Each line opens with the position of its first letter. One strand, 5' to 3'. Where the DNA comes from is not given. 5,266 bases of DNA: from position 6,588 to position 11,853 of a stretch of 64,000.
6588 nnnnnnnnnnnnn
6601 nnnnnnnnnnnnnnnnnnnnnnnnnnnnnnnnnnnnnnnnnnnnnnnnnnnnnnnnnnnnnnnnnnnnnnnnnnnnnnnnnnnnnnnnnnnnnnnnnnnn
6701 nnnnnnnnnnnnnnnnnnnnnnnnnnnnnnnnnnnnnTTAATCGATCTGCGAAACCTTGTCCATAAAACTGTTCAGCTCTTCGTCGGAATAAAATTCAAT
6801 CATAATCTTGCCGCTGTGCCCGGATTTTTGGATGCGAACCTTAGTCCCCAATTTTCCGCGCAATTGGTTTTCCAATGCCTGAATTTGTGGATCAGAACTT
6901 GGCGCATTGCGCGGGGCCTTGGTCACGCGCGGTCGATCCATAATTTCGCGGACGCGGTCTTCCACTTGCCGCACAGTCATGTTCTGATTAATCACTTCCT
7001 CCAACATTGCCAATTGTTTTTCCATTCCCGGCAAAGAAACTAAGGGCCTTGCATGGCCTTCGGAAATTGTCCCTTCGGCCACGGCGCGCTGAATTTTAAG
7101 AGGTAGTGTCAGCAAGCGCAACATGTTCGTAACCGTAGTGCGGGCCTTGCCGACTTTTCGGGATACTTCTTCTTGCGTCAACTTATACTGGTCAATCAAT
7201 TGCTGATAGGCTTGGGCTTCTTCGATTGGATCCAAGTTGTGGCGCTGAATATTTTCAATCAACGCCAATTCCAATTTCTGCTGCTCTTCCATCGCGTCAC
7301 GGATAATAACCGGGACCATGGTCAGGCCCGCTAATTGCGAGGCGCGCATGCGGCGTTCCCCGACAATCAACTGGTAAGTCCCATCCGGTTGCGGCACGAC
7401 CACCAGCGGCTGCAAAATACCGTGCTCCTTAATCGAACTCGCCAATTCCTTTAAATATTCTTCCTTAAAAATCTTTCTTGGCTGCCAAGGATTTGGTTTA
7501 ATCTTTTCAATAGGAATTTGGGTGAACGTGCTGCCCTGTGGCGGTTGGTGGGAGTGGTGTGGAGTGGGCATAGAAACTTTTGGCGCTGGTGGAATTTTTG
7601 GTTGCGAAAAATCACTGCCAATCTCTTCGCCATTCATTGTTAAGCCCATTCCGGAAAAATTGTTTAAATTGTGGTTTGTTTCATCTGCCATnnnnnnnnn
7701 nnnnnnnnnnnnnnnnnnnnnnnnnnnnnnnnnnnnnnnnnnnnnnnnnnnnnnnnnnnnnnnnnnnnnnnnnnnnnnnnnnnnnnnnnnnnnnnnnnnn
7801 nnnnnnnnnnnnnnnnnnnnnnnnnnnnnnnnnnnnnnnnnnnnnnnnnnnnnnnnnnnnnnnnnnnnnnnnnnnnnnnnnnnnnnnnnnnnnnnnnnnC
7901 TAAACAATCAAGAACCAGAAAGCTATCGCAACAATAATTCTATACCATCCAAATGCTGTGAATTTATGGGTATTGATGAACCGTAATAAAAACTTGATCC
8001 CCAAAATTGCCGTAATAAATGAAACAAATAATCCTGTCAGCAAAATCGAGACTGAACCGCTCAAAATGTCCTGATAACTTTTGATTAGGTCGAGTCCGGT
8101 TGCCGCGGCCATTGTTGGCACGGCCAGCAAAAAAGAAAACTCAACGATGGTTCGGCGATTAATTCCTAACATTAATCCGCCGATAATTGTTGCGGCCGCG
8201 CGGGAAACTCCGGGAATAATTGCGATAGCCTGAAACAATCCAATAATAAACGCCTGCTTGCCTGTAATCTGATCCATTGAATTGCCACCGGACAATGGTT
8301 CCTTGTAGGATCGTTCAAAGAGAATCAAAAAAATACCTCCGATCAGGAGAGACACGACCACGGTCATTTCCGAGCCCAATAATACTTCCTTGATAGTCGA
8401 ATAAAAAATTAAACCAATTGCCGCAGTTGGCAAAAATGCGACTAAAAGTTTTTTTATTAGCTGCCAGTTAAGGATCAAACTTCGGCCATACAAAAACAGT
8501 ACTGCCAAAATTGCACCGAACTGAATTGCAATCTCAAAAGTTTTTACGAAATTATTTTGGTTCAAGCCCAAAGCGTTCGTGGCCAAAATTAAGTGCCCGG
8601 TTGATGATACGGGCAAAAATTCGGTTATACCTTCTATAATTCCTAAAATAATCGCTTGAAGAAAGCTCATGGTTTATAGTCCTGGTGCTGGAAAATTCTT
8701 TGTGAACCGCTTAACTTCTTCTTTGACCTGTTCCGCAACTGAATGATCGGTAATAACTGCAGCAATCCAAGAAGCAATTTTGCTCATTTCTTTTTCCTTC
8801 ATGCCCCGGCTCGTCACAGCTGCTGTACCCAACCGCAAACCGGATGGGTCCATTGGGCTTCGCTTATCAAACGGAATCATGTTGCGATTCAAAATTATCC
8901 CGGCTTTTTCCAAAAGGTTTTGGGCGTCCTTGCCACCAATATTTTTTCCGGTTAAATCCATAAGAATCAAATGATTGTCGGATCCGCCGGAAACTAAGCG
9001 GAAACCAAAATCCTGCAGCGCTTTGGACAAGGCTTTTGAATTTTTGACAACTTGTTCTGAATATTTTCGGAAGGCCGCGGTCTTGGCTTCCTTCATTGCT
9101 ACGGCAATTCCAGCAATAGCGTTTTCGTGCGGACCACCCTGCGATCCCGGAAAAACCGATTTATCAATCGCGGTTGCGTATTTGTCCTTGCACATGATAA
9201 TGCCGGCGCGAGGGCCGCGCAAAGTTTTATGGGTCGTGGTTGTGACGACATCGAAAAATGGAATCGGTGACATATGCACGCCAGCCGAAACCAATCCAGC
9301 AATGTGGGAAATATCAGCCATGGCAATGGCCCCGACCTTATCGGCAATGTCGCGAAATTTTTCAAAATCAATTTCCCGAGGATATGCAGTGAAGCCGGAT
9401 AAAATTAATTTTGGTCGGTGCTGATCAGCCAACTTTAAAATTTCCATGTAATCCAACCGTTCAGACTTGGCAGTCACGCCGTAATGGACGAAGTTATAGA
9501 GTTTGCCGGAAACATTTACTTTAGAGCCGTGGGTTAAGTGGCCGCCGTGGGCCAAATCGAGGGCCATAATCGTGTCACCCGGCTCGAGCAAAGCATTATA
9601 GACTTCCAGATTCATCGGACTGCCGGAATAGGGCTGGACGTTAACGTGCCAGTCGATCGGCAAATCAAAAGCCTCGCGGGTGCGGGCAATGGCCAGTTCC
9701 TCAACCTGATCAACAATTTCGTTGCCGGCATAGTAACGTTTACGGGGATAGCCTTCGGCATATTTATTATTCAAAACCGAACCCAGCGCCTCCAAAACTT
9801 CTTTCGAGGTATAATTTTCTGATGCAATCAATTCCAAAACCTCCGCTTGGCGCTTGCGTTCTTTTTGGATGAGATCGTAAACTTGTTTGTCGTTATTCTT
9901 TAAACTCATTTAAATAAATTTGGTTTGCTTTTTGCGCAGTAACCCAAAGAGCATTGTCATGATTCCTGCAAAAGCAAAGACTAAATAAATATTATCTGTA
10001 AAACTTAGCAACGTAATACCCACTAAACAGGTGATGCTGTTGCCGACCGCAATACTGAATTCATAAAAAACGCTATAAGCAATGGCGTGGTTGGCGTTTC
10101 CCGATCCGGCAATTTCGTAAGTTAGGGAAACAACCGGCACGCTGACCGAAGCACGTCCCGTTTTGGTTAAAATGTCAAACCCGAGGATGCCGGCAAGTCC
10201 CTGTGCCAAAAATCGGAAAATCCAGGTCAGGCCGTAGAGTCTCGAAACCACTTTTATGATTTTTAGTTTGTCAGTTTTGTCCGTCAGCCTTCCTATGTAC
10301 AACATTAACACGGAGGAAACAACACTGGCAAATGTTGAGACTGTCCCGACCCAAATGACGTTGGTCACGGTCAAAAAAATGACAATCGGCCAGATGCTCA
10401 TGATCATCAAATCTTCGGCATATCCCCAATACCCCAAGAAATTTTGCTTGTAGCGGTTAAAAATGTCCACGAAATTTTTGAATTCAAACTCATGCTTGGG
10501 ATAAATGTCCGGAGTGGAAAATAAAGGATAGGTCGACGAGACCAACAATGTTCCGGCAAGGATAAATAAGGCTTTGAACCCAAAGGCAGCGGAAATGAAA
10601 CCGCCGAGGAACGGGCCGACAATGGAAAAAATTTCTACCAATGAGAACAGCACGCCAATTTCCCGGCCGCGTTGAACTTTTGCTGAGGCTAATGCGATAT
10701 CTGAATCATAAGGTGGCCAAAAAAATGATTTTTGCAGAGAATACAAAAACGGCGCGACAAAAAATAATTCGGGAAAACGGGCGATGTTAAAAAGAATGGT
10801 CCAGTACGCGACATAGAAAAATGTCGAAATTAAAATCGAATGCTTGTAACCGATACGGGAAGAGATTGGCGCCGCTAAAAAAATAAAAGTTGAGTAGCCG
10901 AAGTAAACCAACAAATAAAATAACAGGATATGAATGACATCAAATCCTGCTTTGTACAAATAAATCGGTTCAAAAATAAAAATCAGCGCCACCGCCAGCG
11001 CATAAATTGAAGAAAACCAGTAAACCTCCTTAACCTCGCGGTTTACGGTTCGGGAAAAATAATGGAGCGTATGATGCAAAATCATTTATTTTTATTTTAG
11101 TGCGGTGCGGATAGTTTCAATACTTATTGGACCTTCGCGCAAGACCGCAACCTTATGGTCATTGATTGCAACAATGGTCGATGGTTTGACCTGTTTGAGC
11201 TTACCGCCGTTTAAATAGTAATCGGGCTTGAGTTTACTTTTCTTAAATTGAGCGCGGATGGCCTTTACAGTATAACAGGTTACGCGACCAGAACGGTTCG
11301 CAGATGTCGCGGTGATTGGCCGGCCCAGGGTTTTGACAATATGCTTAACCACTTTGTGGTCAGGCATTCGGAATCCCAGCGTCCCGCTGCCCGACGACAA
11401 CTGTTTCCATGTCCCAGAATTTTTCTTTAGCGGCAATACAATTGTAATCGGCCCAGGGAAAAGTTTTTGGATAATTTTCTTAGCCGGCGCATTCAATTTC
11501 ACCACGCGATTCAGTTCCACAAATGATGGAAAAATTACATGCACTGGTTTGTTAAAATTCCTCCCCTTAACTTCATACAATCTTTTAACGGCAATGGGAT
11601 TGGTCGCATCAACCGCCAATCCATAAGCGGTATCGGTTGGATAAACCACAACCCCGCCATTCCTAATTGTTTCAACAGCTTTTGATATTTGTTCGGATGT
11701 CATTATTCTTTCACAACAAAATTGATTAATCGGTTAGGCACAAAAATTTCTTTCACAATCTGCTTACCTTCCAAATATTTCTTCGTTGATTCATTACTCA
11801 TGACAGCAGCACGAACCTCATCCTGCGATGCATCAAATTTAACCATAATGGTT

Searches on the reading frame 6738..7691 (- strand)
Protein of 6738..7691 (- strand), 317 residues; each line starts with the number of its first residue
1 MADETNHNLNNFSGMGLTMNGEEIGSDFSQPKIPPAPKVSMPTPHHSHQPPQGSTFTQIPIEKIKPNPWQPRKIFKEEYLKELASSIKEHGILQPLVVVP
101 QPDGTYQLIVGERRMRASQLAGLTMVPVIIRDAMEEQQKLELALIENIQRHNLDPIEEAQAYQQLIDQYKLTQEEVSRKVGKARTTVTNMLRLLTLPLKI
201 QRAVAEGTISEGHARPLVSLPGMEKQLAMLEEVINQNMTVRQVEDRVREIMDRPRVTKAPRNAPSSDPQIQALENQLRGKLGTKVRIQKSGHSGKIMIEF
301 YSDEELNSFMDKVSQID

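Call 6: search_protein_families(library=pfam, proteins=[window:6738-7691:-], max_evalue=1)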
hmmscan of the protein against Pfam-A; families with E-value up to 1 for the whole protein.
window:6738-7691:- (317 aa): 10 families
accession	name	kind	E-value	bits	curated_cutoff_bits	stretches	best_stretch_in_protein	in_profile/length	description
PF17762.8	HTH_ParB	-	9.3e-38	128.9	22.6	1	152-250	2-100/102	ParB HTH domain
PF02195.25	ParB_N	-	5.6e-33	113.3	26.3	1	56-149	3-95/95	ParB N-terminal domain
PF23552.2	ParB_C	-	1.5e-09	37.6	23.8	1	267-312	2-48/50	ParB dimerisation domain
PF23433.1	DUF7119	-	0.00043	20.6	30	1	186-259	63-135/141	Family of unknown function (DUF7119)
PF01978.25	TrmB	-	0.00067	19.9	25.6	1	158-194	10-46/68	Sugar-specific transcriptional regulator TrmB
PF01381.28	HTH_3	-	0.0027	18.1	23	1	164-192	3-31/55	Helix-turn-helix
PF13412.12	HTH_24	-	0.08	13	21.9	1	165-194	12-41/48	Winged helix-turn-helix DNA-binding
PF13744.12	HTH_37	-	0.081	13.2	27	1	159-192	20-53/80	Helix-turn-helix domain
PF04632.18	FUSC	-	0.13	11.3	30.9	1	149-278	187-314/660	Fusaric acid resistance protein family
PF12844.13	HTH_19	-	0.17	12.3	30.2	1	164-186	6-28/64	Helix-turn-helix domain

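Call 79: search_protein_families(library=pfam, proteins=[L005:4473-4688:+, L005:5255-5488:+, L005:5898-6083:+, L005:6235-6426:+, L005:6615-6818:+, L008:11330-11524:+, L008:11836-12096:+, L008:12292-12690:+, L090:1049-1246:+, L090:1700-1942:+], max_evalue=0.1)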
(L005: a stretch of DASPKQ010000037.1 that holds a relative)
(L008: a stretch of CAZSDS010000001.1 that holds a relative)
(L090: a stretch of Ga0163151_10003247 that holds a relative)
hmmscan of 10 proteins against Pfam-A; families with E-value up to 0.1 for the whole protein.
L005:4473-4688:+ (71 aa): 0 families

L005:5255-5488:+ (77 aa): 0 families

L005:5898-6083:+ (61 aa): 3 families
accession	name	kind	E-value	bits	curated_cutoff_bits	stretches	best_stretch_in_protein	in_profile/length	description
PF10122.14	Zn_ribbon_Com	-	0.0083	16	22.9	1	36-50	26-40/52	Mu-like prophage protein Com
PF22109.2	Zn_ribbon_tTFIIB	-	0.058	13.7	28.6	1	33-53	8-28/40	Transcription factor IIB, zinc ribbon, Trypanosome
PF14952.11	zf-tcix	-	0.081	13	31.2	0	28-41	4-17/42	Putative treble-clef, zinc-finger, Zn-binding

L005:6235-6426:+ (63 aa): 0 families

L005:6615-6818:+ (67 aa): 0 families

L008:11330-11524:+ (64 aa): 0 families

L008:11836-12096:+ (86 aa): 3 families
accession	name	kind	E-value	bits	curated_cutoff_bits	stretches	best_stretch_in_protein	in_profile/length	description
PF16808.10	PKcGMP_CC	-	0.0022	18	35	1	4-24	13-33/35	Coiled-coil N-terminus of cGMP-dependent protein kinase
PF01817.26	CM_2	-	0.014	16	27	0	7-38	36-67/80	Chorismate mutase type II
PF16331.10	TolA_bind_tri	-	0.088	13.4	30.1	0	3-28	8-33/76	TolA binding protein trimerisation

L008:12292-12690:+ (132 aa): 2 families
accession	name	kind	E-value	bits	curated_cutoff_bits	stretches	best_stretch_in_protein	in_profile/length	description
PF14325.12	DUF4383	-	1e-23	84.4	27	1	4-111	2-124/125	Domain of unknown function (DUF4383)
PF25592.1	DUF7937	-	0.00039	19.8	31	1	4-113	140-255/402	Domain of unknown function (DUF7937)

L090:1049-1246:+ (65 aa): 0 families

L090:1700-1942:+ (80 aa): 0 families

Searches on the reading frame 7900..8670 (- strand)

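Call 70: search_protein_families(library=pfam, proteins=[window:7900-8670:-], max_evalue=0.00001)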
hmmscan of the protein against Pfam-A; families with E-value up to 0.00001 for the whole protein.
window:7900-8670:- (256 aa): 1 family
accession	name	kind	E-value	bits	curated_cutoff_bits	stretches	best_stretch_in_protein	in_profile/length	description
PF02673.24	BacA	-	2.2e-72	244.3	33.4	1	6-249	1-256/257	Bacitracin resistance protein BacA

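Call 79: search_protein_families(library=pfam, proteins=[L005:4473-4688:+, L005:5255-5488:+, L005:5898-6083:+, L005:6235-6426:+, L005:6615-6818:+, L008:11330-11524:+, L008:11836-12096:+, L008:12292-12690:+, L090:1049-1246:+, L090:1700-1942:+], max_evalue=0.1)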
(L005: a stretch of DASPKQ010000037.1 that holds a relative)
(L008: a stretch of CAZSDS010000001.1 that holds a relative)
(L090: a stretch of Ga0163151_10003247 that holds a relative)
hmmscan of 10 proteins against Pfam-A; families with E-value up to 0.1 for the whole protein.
L005:4473-4688:+ (71 aa): 0 families

L005:5255-5488:+ (77 aa): 0 families

L005:5898-6083:+ (61 aa): 3 families
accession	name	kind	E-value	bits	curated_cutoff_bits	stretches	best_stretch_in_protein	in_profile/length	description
PF10122.14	Zn_ribbon_Com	-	0.0083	16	22.9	1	36-50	26-40/52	Mu-like prophage protein Com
PF22109.2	Zn_ribbon_tTFIIB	-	0.058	13.7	28.6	1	33-53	8-28/40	Transcription factor IIB, zinc ribbon, Trypanosome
PF14952.11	zf-tcix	-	0.081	13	31.2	0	28-41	4-17/42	Putative treble-clef, zinc-finger, Zn-binding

L005:6235-6426:+ (63 aa): 0 families

L005:6615-6818:+ (67 aa): 0 families

L008:11330-11524:+ (64 aa): 0 families

L008:11836-12096:+ (86 aa): 3 families
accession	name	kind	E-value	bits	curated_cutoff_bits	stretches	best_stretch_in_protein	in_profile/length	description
PF16808.10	PKcGMP_CC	-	0.0022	18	35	1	4-24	13-33/35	Coiled-coil N-terminus of cGMP-dependent protein kinase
PF01817.26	CM_2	-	0.014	16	27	0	7-38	36-67/80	Chorismate mutase type II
PF16331.10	TolA_bind_tri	-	0.088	13.4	30.1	0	3-28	8-33/76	TolA binding protein trimerisation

L008:12292-12690:+ (132 aa): 2 families
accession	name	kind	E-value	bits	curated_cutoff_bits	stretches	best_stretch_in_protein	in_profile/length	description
PF14325.12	DUF4383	-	1e-23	84.4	27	1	4-111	2-124/125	Domain of unknown function (DUF4383)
PF25592.1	DUF7937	-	0.00039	19.8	31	1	4-113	140-255/402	Domain of unknown function (DUF7937)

L090:1049-1246:+ (65 aa): 0 families

L090:1700-1942:+ (80 aa): 0 families

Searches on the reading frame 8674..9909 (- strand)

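Call 70: search_protein_families(library=pfam, proteins=[window:8674-9909:-], max_evalue=0.00001)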
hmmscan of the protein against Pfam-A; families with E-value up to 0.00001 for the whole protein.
window:8674-9909:- (411 aa): 1 family
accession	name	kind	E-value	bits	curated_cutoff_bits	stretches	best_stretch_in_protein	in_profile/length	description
PF00464.25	SHMT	-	3.5e-161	536.7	27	1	3-382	1-399/399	Serine hydroxymethyltransferase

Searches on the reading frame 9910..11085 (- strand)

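Call 70: search_protein_families(library=pfam, proteins=[window:9910-11085:-], max_evalue=0.00001)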
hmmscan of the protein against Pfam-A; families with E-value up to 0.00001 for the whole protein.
window:9910-11085:- (391 aa): 1 family
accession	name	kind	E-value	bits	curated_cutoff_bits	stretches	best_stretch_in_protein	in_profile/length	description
PF07690.21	MFS_1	-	4.6e-15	55.8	33.4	1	26-336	6-333/347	Major Facilitator Superfamily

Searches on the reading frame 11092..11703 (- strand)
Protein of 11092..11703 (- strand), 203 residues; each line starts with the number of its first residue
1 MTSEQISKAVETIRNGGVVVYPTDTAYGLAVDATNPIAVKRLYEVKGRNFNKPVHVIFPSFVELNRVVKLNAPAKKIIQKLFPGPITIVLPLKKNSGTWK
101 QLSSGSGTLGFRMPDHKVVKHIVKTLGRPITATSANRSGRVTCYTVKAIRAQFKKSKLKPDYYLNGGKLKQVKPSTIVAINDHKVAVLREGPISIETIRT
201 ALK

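Call 70: search_protein_families(library=pfam, proteins=[window:11092-11703:-], max_evalue=0.00001)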
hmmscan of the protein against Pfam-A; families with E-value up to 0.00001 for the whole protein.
window:11092-11703:- (203 aa): 1 family
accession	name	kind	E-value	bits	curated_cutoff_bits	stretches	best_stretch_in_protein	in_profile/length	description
PF01300.24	Sua5_yciO_yrdC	-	5.9e-51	172.9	25.1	1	12-191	2-178/178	Telomere recombination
